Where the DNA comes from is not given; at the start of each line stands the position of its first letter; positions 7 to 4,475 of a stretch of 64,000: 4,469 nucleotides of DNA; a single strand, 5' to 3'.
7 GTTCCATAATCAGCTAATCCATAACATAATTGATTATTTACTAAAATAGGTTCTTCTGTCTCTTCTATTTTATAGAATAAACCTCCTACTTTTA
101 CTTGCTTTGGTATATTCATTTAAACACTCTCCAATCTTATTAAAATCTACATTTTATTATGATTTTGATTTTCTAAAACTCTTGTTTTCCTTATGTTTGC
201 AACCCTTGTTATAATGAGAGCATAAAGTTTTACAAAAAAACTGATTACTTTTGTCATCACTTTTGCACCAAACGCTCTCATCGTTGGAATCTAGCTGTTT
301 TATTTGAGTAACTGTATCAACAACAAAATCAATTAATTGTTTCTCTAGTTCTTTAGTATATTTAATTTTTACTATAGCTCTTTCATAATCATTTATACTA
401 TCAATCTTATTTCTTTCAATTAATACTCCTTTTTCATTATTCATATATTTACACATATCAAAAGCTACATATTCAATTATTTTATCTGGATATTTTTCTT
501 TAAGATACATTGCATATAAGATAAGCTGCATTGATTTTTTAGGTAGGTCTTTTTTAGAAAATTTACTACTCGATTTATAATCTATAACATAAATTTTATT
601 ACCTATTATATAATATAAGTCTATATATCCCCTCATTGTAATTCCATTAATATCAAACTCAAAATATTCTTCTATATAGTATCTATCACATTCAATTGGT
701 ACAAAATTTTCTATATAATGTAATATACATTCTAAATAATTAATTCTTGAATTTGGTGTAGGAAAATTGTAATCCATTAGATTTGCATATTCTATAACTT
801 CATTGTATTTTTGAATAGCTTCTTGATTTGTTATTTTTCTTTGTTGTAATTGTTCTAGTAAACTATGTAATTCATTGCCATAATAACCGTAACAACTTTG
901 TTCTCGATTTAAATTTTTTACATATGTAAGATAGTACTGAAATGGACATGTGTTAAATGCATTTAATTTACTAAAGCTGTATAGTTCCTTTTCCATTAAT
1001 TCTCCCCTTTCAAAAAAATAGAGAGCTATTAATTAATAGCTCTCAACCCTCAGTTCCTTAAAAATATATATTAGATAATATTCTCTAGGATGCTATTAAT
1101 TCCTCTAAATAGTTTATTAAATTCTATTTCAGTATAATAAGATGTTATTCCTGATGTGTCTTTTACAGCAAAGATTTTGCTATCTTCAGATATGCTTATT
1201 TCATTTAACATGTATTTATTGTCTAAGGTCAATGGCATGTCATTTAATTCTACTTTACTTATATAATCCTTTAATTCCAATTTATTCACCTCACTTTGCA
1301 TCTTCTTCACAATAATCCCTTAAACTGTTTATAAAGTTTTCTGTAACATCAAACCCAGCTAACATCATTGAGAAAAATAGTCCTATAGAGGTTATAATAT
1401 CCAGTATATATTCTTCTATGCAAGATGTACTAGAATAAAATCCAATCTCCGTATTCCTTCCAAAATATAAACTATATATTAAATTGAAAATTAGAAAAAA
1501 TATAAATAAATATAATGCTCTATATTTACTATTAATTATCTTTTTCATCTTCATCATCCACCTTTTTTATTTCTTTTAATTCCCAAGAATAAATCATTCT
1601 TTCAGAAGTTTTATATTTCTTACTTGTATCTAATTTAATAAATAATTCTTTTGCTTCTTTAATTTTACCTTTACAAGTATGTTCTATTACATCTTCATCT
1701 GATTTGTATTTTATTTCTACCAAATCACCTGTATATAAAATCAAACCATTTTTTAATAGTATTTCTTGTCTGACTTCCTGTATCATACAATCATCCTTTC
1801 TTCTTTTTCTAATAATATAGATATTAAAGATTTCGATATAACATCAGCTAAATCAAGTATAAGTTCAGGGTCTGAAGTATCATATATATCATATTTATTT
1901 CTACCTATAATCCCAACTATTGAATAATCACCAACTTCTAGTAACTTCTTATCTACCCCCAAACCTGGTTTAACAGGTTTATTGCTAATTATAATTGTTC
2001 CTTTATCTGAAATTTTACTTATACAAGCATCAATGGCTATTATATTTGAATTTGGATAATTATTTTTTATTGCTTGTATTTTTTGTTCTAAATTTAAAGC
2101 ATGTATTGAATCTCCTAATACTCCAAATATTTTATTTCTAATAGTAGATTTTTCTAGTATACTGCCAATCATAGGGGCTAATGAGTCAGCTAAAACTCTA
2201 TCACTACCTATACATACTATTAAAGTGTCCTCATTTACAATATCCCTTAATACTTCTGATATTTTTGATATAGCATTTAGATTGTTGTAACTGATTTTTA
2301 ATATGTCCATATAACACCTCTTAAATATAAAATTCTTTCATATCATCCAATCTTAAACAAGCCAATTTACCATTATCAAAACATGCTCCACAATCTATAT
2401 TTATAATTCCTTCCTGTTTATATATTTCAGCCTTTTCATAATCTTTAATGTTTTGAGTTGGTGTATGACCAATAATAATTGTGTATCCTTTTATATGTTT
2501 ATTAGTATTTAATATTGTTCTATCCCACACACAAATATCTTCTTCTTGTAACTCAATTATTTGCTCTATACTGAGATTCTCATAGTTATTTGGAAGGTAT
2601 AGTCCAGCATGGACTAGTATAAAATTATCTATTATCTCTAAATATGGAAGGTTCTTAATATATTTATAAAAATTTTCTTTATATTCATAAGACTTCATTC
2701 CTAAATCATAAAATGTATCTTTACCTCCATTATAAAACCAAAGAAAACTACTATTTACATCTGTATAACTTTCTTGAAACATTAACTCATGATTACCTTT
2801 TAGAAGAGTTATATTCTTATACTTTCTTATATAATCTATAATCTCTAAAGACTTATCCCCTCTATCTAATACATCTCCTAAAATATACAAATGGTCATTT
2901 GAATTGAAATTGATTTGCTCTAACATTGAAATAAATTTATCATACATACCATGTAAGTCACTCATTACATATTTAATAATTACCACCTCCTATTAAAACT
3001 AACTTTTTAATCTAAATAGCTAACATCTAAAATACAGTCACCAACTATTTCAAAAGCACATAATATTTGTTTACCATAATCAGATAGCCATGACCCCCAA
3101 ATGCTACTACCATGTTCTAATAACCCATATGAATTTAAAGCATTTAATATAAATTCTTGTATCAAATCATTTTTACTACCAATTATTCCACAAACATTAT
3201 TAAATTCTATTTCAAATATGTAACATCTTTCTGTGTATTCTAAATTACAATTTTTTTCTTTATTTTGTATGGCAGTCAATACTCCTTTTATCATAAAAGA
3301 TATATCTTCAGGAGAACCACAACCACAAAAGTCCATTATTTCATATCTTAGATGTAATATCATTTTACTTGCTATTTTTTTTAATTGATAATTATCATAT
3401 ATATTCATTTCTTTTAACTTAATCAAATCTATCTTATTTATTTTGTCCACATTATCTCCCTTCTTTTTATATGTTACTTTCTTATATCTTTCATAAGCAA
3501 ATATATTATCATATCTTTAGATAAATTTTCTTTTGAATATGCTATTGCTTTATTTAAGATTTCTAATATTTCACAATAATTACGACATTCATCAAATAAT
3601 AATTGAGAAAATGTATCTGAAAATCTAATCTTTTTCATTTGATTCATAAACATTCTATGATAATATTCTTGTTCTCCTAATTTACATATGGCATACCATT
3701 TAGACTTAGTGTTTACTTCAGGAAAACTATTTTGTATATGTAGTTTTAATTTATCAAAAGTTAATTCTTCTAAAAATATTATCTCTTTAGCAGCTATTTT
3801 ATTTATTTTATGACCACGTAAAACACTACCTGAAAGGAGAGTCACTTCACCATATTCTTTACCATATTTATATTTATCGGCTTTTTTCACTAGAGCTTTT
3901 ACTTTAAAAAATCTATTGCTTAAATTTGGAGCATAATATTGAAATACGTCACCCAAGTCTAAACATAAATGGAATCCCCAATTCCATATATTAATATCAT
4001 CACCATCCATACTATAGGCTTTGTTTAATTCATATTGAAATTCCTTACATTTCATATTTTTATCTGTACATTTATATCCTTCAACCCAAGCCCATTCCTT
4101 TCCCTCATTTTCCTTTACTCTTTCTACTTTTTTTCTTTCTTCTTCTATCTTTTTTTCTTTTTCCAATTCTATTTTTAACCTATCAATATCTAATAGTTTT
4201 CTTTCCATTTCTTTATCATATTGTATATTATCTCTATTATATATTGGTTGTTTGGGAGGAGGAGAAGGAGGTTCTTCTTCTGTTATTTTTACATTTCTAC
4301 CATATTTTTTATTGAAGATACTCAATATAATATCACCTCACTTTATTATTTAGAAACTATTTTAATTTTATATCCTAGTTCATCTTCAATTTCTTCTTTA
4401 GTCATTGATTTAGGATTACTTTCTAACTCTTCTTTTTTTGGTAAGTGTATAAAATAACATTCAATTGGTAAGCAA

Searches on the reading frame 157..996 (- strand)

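Call 44: search_protein_families(library=pfam, proteins=[window:157-996:-], max_evalue=0.01)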
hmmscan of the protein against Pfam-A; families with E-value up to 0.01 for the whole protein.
window:157-996:- (279 aa): 3 families
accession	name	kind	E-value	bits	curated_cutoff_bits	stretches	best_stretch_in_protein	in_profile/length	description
PF12705.13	PDDEXK_1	-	1.6e-19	71.3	22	1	7-204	3-196/247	PD-(D/E)XK nuclease superfamily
PF10926.14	DUF2800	-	0.0031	17.2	21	1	7-163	5-158/368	Protein of unknown function (DUF2800)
PF01930.23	Cas_Cas4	-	0.0072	16.9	22.7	0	122-214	53-137/160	Domain of unknown function DUF83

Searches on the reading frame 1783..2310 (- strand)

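Call 44: search_protein_families(library=pfam, proteins=[window:1783-2310:-], max_evalue=0.01)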
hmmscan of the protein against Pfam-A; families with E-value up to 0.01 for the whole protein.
window:1783-2310:- (175 aa): 2 families
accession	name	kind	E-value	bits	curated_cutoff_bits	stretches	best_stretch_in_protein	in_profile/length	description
PF06866.16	DUF1256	-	3.1e-43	147.5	27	1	6-160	2-163/164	Protein of unknown function (DUF1256)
PF03418.19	Peptidase_A25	-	0.0081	15.6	27.8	0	71-126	154-211/353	Germination protease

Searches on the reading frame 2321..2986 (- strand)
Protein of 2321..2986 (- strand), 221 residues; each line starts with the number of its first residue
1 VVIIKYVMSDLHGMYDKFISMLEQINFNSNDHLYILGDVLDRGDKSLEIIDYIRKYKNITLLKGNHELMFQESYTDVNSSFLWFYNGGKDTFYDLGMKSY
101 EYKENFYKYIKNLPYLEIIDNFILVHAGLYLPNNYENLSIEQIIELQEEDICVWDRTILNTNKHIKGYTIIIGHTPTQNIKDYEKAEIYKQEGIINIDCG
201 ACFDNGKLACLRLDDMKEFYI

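Call 3: search_protein_families(library=pfam, proteins=[window:2321-2986:-], max_evalue=0.01)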
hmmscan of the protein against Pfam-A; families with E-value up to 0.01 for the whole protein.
window:2321-2986:- (221 aa): 3 families
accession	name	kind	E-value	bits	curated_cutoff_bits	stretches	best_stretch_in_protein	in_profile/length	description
PF00149.33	Metallophos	-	3e-17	64.1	21.5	1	7-187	5-169/191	Calcineurin-like phosphoesterase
PF06874.16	FBPase_2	-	1.9e-07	30.2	27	1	29-70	183-224/639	Firmicute fructose-1,6-bisphosphatase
PF12850.12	Metallophos_2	-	7.5e-05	23.2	27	1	7-76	5-60/154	Calcineurin-like phosphoesterase superfamily domain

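Call 4: search_protein_families(library=phrogs, proteins=[window:2321-2986:-], max_evalue=0.001)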
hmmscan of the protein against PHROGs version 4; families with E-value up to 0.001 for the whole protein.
window:2321-2986:- (221 aa): 5 families
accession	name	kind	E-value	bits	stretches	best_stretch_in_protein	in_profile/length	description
phrog_246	-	other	3.6e-63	215.1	1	6-220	179-389/417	NinI-like serine-threonine phosphatase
phrog_20114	-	other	3.5e-14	54.3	1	6-92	6-106/131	phosphoesterase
phrog_9096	-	unknown function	1.4e-10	42.3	1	6-96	16-105/157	-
phrog_8238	-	DNA, RNA and nucleotide metabolism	3e-10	39.9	1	6-142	175-319/737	RNA ligase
phrog_547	-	other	4.4e-05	23.7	1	10-78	54-119/245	phosphoesterase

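Call 9: search_protein_families(library=ncbifam, proteins=[window:2321-2986:-], max_evalue=0.001)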
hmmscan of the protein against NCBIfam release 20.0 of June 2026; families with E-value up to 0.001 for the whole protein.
window:2321-2986:- (221 aa): 7 families
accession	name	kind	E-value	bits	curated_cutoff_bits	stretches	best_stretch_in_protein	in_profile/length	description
NF001204.0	PRK00166.1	equivalog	5.9e-20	71.7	176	1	5-130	3-124/276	symmetrical bis(5'-nucleosyl)-tetraphosphatase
NF008516.0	PRK11439.1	equivalog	1.1e-17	64.8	326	1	6-211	20-215/218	protein-serine/threonine phosphatase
TIGR00668.1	apaH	equivalog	2.4e-16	60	222.85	1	5-128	3-122/279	bis(5'-nucleosyl)-tetraphosphatase (symmetrical) ApaH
NF007425.0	PRK09968.1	equivalog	4.1e-13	49.5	332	1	6-191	18-203/218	protein-serine/threonine phosphatase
NF010148.0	PRK13625.1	equivalog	2e-08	34.1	340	1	7-217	5-226/245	bis(5'-nucleosyl)-tetraphosphatase PrpE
NF006988.0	PRK09453.1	equivalog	2.3e-05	24.3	117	1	7-45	5-43/183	phosphodiesterase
TIGR04075.1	bacter_Pnkp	equivalog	9.7e-05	20.7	750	1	31-213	223-403/851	polynucleotide kinase-phosphatase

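Call 19: search_solved_structures(query=window:2321-2986:-, show_alignments=2)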
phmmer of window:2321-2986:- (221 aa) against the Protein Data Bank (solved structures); distinct sequences matched with E-value up to 0.001: 46.
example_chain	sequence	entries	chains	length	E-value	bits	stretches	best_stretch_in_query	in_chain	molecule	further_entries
2dfj_A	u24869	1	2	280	3.1e-12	49.7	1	5-76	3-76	diadenosinetetraphosphatase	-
9olz_A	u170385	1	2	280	4.3e-12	49.2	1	5-76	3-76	Bis(5'-nucleosyl)-tetraphosphatase [symmetrical]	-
9ojd_A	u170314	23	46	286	4.6e-12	49.1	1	5-76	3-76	Bis(5'-nucleosyl)-tetraphosphatase [symmetrical] | Bis(5'-nucleosyl)-tetraphosphatase, symmetrical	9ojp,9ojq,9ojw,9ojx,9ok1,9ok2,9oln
1g5b_A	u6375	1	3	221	2.6e-11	46.7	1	6-179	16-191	SERINE/THREONINE PROTEIN PHOSPHATASE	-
9oly_A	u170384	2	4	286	6.1e-11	45.4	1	5-76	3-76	Bis(5'-nucleosyl)-tetraphosphatase [symmetrical]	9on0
9t9n_A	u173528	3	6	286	9.3e-06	28.5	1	5-69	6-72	Bis(5'-nucleosyl)-tetraphosphatase, symmetrical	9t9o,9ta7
1u32_A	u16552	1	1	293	1.2e-05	28.1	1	7-69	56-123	Serine/threonine protein phosphatase PP1-gamma catalytic subunit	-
4v0v_A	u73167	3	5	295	1.3e-05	28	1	7-69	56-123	SERINE/THREONINE-PROTEIN PHOSPHATASE PP1-GAMMA CATALYTIC SUBUNIT | PROTEIN PHOSPHATASE PP1-GAMMA CATALYTIC SUBUNIT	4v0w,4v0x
7txh_C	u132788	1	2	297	1.3e-05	28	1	7-69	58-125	Serine/threonine-protein phosphatase PP1-alpha catalytic subunit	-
3e7a_A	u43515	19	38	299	1.3e-05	28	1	7-69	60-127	Serine/threonine-protein phosphatase PP1-alpha catalytic subunit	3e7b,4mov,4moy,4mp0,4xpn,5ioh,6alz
7t0y_A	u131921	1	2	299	1.3e-05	28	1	7-69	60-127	Serine/threonine-protein phosphatase PP1-alpha catalytic subunit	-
3n5u_A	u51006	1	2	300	1.3e-05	28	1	7-69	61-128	Serine/threonine-protein phosphatase PP1-alpha catalytic subunit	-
5inb_A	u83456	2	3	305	1.4e-05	27.9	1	7-69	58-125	Serine/threonine-protein phosphatase PP1-gamma catalytic subunit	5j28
6obn_A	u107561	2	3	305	1.4e-05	27.9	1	7-69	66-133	Serine/threonine-protein phosphatase PP1-alpha catalytic subunit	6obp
5zt0_A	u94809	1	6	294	1.4e-05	27.9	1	7-69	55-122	Serine/threonine-protein phosphatase PP1-alpha catalytic subunit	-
4j6o_A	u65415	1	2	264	4.8e-05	26.1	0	33-214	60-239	Metallophosphoesterase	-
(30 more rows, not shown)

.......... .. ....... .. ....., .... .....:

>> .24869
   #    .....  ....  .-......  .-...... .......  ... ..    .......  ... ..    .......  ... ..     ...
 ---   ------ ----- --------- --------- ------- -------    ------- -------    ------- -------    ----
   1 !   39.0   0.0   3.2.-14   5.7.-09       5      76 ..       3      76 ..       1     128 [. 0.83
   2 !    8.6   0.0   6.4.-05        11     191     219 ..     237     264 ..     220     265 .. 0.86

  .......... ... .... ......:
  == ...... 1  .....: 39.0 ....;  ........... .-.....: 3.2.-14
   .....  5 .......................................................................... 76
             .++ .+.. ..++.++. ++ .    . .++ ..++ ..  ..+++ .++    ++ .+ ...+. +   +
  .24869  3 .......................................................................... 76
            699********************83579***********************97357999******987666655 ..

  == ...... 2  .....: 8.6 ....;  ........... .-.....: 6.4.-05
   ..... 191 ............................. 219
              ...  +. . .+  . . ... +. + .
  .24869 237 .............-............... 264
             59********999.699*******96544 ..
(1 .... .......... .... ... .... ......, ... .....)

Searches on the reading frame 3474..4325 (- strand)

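Call 44: search_protein_families(library=pfam, proteins=[window:3474-4325:-], max_evalue=0.01)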
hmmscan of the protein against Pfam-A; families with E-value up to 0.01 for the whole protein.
window:3474-4325:- (283 aa): 1 family
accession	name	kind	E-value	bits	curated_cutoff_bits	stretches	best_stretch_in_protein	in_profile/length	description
PF24703.2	DUF7666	-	5.5e-20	72.1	27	1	81-187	1-86/95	Domain of unknown function (DUF7666)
